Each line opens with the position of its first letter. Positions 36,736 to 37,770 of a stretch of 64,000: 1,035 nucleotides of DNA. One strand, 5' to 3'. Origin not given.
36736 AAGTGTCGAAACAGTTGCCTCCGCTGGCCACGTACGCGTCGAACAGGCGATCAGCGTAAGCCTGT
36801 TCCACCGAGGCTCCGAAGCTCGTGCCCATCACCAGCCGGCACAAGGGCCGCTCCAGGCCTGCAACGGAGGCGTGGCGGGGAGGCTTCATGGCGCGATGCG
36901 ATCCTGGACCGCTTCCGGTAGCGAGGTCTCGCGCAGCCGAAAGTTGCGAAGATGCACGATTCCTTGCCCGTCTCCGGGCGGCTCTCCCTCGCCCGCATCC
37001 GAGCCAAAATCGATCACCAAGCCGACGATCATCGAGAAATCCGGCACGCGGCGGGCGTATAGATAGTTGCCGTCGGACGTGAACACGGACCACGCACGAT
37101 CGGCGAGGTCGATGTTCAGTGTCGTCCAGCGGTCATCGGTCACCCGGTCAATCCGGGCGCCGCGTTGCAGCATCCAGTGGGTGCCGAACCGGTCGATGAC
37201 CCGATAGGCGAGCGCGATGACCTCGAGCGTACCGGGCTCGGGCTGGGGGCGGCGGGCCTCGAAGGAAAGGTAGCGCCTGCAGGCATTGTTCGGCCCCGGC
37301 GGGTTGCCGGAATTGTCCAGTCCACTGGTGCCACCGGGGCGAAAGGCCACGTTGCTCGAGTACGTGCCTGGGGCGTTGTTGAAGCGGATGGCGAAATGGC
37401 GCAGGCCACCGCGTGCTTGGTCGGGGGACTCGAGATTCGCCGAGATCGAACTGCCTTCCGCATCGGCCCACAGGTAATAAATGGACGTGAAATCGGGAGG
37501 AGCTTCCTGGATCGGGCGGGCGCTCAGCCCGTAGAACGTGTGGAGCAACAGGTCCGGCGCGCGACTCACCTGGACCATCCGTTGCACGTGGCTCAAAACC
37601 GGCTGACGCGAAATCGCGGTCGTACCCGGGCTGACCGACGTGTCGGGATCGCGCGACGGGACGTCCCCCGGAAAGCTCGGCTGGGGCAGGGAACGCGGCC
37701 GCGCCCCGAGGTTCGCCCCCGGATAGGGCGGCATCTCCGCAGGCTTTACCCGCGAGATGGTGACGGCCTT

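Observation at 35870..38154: TIR protein with an unknown beta-rich sensor-like domain, translationally coupled to an aldo/keto reductase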

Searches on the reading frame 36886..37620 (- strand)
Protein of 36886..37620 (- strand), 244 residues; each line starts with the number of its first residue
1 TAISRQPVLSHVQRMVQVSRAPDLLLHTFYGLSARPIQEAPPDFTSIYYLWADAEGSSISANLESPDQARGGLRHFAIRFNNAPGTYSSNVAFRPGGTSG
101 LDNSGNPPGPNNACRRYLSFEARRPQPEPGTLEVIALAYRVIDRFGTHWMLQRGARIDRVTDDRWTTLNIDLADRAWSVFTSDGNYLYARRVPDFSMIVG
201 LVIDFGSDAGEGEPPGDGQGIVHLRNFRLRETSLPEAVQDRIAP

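Call 7: find_homologous_proteins(query=window:36889-37611:-, max_evalue=0.001)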
Query seq(241 aa) (241 aa): 6 proteins with E <= 0.001 among 622 candidates.
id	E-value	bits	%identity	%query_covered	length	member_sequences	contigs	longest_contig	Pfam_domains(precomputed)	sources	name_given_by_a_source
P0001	3.2e-160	549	100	100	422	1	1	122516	PF01582.26,PF13676.12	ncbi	-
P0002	2.6e-23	101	37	86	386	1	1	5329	PF10137.15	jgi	jgi:hypothetical protein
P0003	3.2e-23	101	38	84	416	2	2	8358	PF13676.12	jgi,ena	jgi:hypothetical protein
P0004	3.6e-22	97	37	85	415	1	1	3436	PF13676.12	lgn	-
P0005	2.6e-20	91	34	90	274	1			-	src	-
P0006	4.6e-20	90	38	84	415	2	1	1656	PF13676.12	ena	-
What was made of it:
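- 36886..38154 (-): Gene 1: the 422-aa TIR-linker-X protein (effector-sensor fusion). Identical to P0001 (call 7).
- Tried and rejected: The word-indexed homologue search with the X domain found only 5 relatives (call 7).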

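Call 10: find_encoding_contigs(protein=P0003, flank=6000)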
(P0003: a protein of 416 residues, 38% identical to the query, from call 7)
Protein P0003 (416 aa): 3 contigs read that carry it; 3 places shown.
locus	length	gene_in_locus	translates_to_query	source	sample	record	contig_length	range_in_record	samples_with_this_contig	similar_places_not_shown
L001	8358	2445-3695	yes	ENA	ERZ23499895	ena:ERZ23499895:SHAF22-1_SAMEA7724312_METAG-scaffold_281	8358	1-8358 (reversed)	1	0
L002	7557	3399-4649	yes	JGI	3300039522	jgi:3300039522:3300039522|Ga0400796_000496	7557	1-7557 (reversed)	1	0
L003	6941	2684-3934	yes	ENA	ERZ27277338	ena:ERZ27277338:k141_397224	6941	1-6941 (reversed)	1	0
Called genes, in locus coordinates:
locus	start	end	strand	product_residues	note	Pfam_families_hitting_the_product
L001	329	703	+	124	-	PF00034:Cytochrom_C, PF13442:Cytochrome_CBB3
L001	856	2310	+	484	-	PF02446:Glyco_hydro_77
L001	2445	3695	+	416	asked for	PF13676:TIR_2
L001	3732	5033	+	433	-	PF00723:Glyco_hydro_15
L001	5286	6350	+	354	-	PF00532:Peripla_BP_1 (weak), PF13407:Peripla_BP_4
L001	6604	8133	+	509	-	PF00005:ABC_tran, PF13304:AAA_21 (faint), PF00005:ABC_tran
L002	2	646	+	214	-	?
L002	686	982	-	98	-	PF00392:GntR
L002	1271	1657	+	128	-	PF13442:Cytochrome_CBB3, PF00034:Cytochrom_C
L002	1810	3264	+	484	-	PF02446:Glyco_hydro_77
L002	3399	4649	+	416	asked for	PF13676:TIR_2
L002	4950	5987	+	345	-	-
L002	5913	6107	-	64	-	-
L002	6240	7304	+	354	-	PF00532:Peripla_BP_1 (weak), PF13407:Peripla_BP_4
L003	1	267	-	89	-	?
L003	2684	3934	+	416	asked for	PF13676:TIR_2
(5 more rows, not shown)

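Call 11: find_encoding_contigs(protein=P0002, flank=6000)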
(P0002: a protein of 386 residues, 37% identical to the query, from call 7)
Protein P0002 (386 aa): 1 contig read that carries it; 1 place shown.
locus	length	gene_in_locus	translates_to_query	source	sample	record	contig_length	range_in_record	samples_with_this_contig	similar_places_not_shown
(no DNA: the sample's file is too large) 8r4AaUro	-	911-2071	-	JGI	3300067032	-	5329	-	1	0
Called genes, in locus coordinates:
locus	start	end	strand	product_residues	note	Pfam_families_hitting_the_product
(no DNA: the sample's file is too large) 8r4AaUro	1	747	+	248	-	?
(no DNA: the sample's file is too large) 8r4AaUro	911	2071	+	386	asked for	PF10137:CAP12-PCTIR_TIR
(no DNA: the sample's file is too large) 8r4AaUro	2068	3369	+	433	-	PF00723:Glyco_hydro_15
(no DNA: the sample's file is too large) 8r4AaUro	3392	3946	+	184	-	-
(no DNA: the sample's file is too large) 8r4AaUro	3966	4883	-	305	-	PF09994:T6SS_Tle1-like_cat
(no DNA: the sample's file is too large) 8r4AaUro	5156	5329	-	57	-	?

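Call 15: find_related_loci(query=A1, collection=genome_contigs, flank=8000)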
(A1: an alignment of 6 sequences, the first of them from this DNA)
Query A1 (241 aa) in genome_contigs; peptide patterns used: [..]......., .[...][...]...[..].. (x = any residue, [..] = any of these).
38 stretches matched a pattern; 2 encode a relative of the query (tblastn E <= 1e-3); 2 distinct loci.
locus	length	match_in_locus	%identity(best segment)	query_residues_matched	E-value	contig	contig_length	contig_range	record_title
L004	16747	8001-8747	51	5-231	2e-69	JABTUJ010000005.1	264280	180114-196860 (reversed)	MAG: Verrucomicrobiales bacterium isolate H5_VER1 seq005, whole genome shotgun sequence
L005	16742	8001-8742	44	5-229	7e-62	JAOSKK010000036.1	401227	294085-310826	MAG: Verrucomicrobia bacterium isolate FR_27 FR-Pedosphaerales-1_s6, whole genome shotgun sequence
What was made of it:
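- Tried and rejected: The genome_contigs scan gave only 2 loci (call 15).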

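Call 22: search_protein_families(library=pfam, proteins=[L001:3732-5033:+, L004:8783-9892:+, P0002, P0003, P0005], max_evalue=0.01)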
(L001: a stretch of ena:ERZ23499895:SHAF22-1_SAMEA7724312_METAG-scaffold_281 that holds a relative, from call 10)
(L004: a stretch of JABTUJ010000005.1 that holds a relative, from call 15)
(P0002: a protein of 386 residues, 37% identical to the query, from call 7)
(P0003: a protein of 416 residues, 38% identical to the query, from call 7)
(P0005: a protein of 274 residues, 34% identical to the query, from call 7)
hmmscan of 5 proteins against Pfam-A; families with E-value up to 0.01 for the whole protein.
L001:3732-5033:+ (433 aa): 1 family
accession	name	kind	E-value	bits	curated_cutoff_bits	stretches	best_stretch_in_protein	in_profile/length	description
PF00723.27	Glyco_hydro_15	-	1.8e-11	44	22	1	40-214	21-200/427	Glycosyl hydrolases family 15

L004:8783-9892:+ (369 aa): 1 family
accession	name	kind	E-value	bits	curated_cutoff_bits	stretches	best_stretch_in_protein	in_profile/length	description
PF00248.27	Aldo_ket_red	-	6.7e-45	153.8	24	1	26-335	2-284/291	Aldo/keto reductase family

P0002 (386 aa): 1 family
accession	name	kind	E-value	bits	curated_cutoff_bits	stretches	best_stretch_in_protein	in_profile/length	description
PF10137.14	CAP12-PCTIR_TIR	-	3.2e-20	72.7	24.7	1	5-122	1-117/119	CAP12/Pycsar effector protein, TIR domain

P0003 (416 aa): 1 family
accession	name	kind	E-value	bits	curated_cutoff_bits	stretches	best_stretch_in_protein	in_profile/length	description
PF13676.11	TIR_2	-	2.8e-08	34.7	28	1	19-142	1-121/122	TIR domain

P0005 (274 aa): 0 families

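Call 33: search_protein_representatives(alignment_id=A1)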
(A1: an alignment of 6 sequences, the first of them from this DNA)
Query: 6 sequences, 229 profile positions. Proteins with E-value up to 0.001 (for the whole library): 233; up to 1e-10: 191; up to 1e-30: 52. The best 150 are listed.
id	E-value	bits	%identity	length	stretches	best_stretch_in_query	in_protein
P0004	2.3e-109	380.7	-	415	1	1-229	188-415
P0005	1.9e-94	331.9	-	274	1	3-229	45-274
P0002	6.9e-94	330.1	-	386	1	1-228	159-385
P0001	8.5e-83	293.8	-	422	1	3-228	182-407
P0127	8.7e-74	264.3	-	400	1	1-228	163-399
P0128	1.8e-63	230.6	-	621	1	7-228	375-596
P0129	3.2e-61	223.2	-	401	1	17-228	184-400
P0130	3.1e-58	213.5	-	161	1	69-229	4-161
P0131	5.2e-57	209.4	-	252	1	2-228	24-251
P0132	2.6e-56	207.1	-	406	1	3-229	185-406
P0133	2.3e-55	204.1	-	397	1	1-228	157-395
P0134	6.8e-54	199.3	-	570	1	15-228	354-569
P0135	8.7e-52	192.4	-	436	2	125-228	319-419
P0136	2.1e-45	171.5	-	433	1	18-228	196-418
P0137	4.4e-45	170.4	-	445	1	1-228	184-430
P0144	3.2e-41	157.8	-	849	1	18-228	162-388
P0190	1.2e-27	113.4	-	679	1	45-224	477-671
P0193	3.9e-27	111.7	-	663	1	37-228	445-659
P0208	3.5e-25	105.3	-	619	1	47-223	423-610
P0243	9.1e-21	90.9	-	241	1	37-223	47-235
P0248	4.3e-20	88.7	-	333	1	43-226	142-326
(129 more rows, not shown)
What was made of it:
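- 36925..37617 (-): X domain, residues about 180-410: an unannotated CBM-like beta-sandwich and the presumed sensor or partner-coupling domain. 233 representative clusters (call 33).
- Tried and rejected: The exhaustive representative search was needed to reveal the family (call 33).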

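Call 39: search_protein_families(library=pfam, alignment_id=A2, max_evalue=0.001)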
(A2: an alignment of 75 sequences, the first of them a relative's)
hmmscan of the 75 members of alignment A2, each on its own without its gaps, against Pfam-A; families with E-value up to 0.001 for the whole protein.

A. member 1, P0001 (422 aa): 2 families
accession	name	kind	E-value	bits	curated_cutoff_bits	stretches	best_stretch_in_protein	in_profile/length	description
PF13676.11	TIR_2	-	8.5e-36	123.6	28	1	7-125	1-120/122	TIR domain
PF01582.25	TIR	-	1.3e-07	32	21.3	1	25-96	24-94/179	TIR domain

B. families by the number of members that match (of 75 scanned): 20 families
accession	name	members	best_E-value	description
PF13676.11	TIR_2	30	8.5e-36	TIR domain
PF10137.14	CAP12-PCTIR_TIR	15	1.5e-33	CAP12/Pycsar effector protein, TIR domain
PF01582.25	TIR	12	2.1e-09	TIR domain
PF00069.31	Pkinase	3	5.6e-46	Protein kinase domain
PF07714.23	PK_Tyr_Ser-Thr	3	9.7e-34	Protein tyrosine and serine/threonine kinase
PF19955.5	EAD1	2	3.5e-15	Effector-associated domain 1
PF01636.29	APH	2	2e-05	Phosphotransferase enzyme family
PF13289.12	SIR2_2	1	1.6e-20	SIR2-like domain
PF00723.27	Glyco_hydro_15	1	3.8e-09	Glycosyl hydrolases family 15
PF24096.1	DUF7379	1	1.4e-05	Domain of unknown function (DUF7379)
PF05057.20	DUF676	1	1.9e-05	Putative serine esterase (DUF676)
PF03109.22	ABC1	1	3.3e-05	ABC1 atypical kinase-like domain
PF13271.11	DUF4062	1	4.6e-05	Domain of unknown function (DUF4062)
PF07819.20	PGAP1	1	0.00013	PGAP1-like alpha/beta domain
PF14531.12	Kinase-like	1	0.00018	Kinase-like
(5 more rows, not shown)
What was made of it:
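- Closest known: Pycsar. Same: Fifteen X-family members use the very Pfam family named for these effectors, PF10137 CAP12-PCTIR_TIR (call 39).
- Of the 75 longer members, 30 carry TIR_2, 15 CAP12-PCTIR_TIR, 3 Pkinase, 2 EAD1, 1 SIR2_2, and 1 is lipase-like (call 39).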

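Call 44: find_homologous_proteins(query=A3, max_evalue=0.00001)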
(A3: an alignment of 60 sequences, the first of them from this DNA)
Query A3 (60 sequences) (231 aa, profile of the alignment): 6 proteins with E <= 0.00001 among 4578 candidates.
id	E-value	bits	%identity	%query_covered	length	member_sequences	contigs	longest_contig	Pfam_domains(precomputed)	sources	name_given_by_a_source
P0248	4.3e-55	205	25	81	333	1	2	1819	-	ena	-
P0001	7.5e-53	197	100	100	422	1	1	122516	PF01582.26,PF13676.12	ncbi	-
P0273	7.6e-51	191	72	100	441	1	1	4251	PF01582.26,PF13676.12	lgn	-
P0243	3.7e-50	189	28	74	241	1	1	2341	-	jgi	-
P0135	1.6e-48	183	51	97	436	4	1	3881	PF01582.26,PF13676.12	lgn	-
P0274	1.7e-47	180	53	97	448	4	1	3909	PF01582.26,PF13676.12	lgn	-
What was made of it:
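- Tried and rejected: Run with a 60-sequence profile it found only 6 (call 44).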

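Call 47: predict_structure(alignment_id=A3)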
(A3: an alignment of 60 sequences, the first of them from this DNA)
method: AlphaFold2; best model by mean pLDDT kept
length: 231 residues; sequences in the alignment: 60
mean_pLDDT: 91.4   pTM: 0.88
mean pLDDT of the five models: 91.4, 91.3, 91.2, 90.7, 90.2
residues with pLDDT >= 90: 180; 70-90: 36; 50-70: 13; < 50: 2
segments of 3 or more residues with pLDDT < 50: none
pLDDT, mean of each block of 10 residues (from residue 1): 65 65 83 94 96 98 86 96 98 97 89 95 96 97 96 82 96 95 92 97 96 96 97 89
secondary structure, 60 per line:
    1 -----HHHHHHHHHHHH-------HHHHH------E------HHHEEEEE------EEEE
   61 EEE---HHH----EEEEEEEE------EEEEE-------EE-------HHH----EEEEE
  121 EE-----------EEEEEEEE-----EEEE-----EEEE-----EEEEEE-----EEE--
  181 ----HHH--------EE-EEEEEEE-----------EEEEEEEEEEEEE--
elements in order: H6-17 H25-29 E46-50 E57-63 E74-81 E88-92 E116-122 E134-141 E147-150 E156-159 E165-170 E176-178 E199-205 E217-229
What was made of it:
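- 36925..37617 (-): AF2 pLDDT 91.4, pTM 0.88 (call 47).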

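Call 51: fold_search(model_id=the predicted structure, library=pdb)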
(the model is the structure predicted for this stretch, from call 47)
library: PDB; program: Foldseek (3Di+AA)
matches with E <= 10: 287; with E <= 0.001: 9
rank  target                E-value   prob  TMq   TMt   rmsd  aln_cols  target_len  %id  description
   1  2lro_MODEL_1_A        1.4e-06  1.00  0.48  0.61   6.0       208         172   12  Solution structure, dynamics and binding studies of CtCBM11 (released 2013-02-06)
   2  6r31_A                1.8e-06  1.00  0.44  0.57   4.7       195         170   12  Family 11 Carbohydrate-Binding Module from Clostridium thermocellum in complex with beta-1,3-1,4-mixed-linked tetrasac (released 2020-02-05)
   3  6r3m_A                4.2e-06  1.00  0.48  0.60   5.9       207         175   13  Family 11 Carbohydrate-Binding Module from Clostridium thermocellum in complex with beta-1,3-1,4-mixed-linked tetrasac (released 2020-02-05)
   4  1dyo_A                9.4e-05  1.00  0.30  0.41   9.6       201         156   12  Xylan-Binding Domain from CBM 22, formally x6b domain (released 2000-07-04)
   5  9cyn_A                1.3e-04  1.00  0.39  0.42  10.1       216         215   12  Flagellar filament sheath protein FlaA1 (released 2026-03-18)
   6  8qpg_TA               1.8e-04  1.00  0.39  0.24  13.0       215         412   12  Turret of Haloferax tailed virus 1 (released 2024-10-09)
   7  1h6y_A                2.3e-04  1.00  0.32  0.43   9.5       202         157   14  The role of conserved amino acids in the cleft of the C-terminal family 22 carbohydrate binding module of Clostridium  (released 2002-06-27)
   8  4xup_C                7.2e-04  1.00  0.33  0.44   8.2       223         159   10  Structure of the N-terminal CBM22-1-CBM22-2 tandem domain from Paenibacillus barcinonensis Xyn10C (released 2015-06-03)
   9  5w6h_A                8.1e-04  1.00  0.33  0.13   6.7       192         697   12  Crystal structure of Bacteriophage CBA120 tailspike protein 4 enzymatically active domain (TSP4dN, orf213) (released 2018-10-24)
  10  4xup_E                1.2e-03  0.99  0.31  0.42   9.2       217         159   10  Structure of the N-terminal CBM22-1-CBM22-2 tandem domain from Paenibacillus barcinonensis Xyn10C (released 2015-06-03)
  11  2wys_A                1.7e-03  1.00  0.36  0.19   6.6       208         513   10  High resolution crystallographic structure of the Clostridium thermocellum N-terminal endo-1,4-beta-D-xylanase 10B (Xy (released 2010-08-25)
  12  7vt4_B                3.8e-03  0.96  0.30  0.18  11.8       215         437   11  Crystal structure of mutant E393Q of MtGlu5 (released 2022-09-07)
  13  7vt8                  4.7e-03  0.97  0.31  0.18  11.6       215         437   10  Crystal structure of MtGlu5 from Meiothermus taiwanensis WR-220 (released 2022-09-07)
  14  5k59_C                1.0e-02  0.23  0.17  0.15  15.1       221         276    8  Crystal structure of LukGH from Staphylococcus aureus in complex with a neutralising antibody (released 2016-08-10)
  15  7vt4_A                1.3e-02  0.91  0.31  0.18  11.8       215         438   12  Crystal structure of mutant E393Q of MtGlu5 (released 2022-09-07)
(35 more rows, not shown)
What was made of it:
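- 36925..37617 (-): Foldseek best hits CBM11 (E 1.4e-6) and CBM22 (call 51).
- On Pycsar / CBASS TIR effectors: X is a CBM-like fold (call 51).
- On CBM11 / CBM22: Foldseek E 1.4e-6 to 1e-4, TM(target) 0.41-0.61 (call 51). Identity to the CBMs is 10-14% (call 51).
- Closest known: Carbohydrate-binding modules CBM11 and CBM22. Same: They are the best structural matches of the X domain (E 1.4e-6 to 1e-4, TM(target) 0.41-0.61; call 51).
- X has a CBM-like fold (call 51).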

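Call 52: find_related_loci(query=A5, collection=metagenome_contigs, flank=6000)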
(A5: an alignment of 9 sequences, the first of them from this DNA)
Query A5 (231 aa) in metagenome_contigs; peptide patterns used: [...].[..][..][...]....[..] (x = any residue, [..] = any of these).
26 stretches matched a pattern; 8 encode a relative of the query (tblastn E <= 1e-3); 8 distinct loci.
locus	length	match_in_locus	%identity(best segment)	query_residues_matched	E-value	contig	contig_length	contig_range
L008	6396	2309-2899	38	25-226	1e-33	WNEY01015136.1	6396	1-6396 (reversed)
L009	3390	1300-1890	38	25-226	2e-30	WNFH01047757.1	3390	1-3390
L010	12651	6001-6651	34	22-226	3e-26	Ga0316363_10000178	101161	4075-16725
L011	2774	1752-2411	33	6-226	3e-25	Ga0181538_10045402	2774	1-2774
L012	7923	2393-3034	33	22-228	5e-22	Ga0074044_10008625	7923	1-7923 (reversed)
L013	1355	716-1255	34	42-226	9e-22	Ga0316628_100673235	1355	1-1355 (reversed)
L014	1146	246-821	33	22-207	3e-21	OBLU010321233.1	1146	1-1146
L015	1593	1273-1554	39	9-100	7e-11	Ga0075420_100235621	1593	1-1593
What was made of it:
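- Tried and rejected: Only the narrower A5 worked, and it gave 8 metagenome loci, all of the GH15 clade (call 52).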
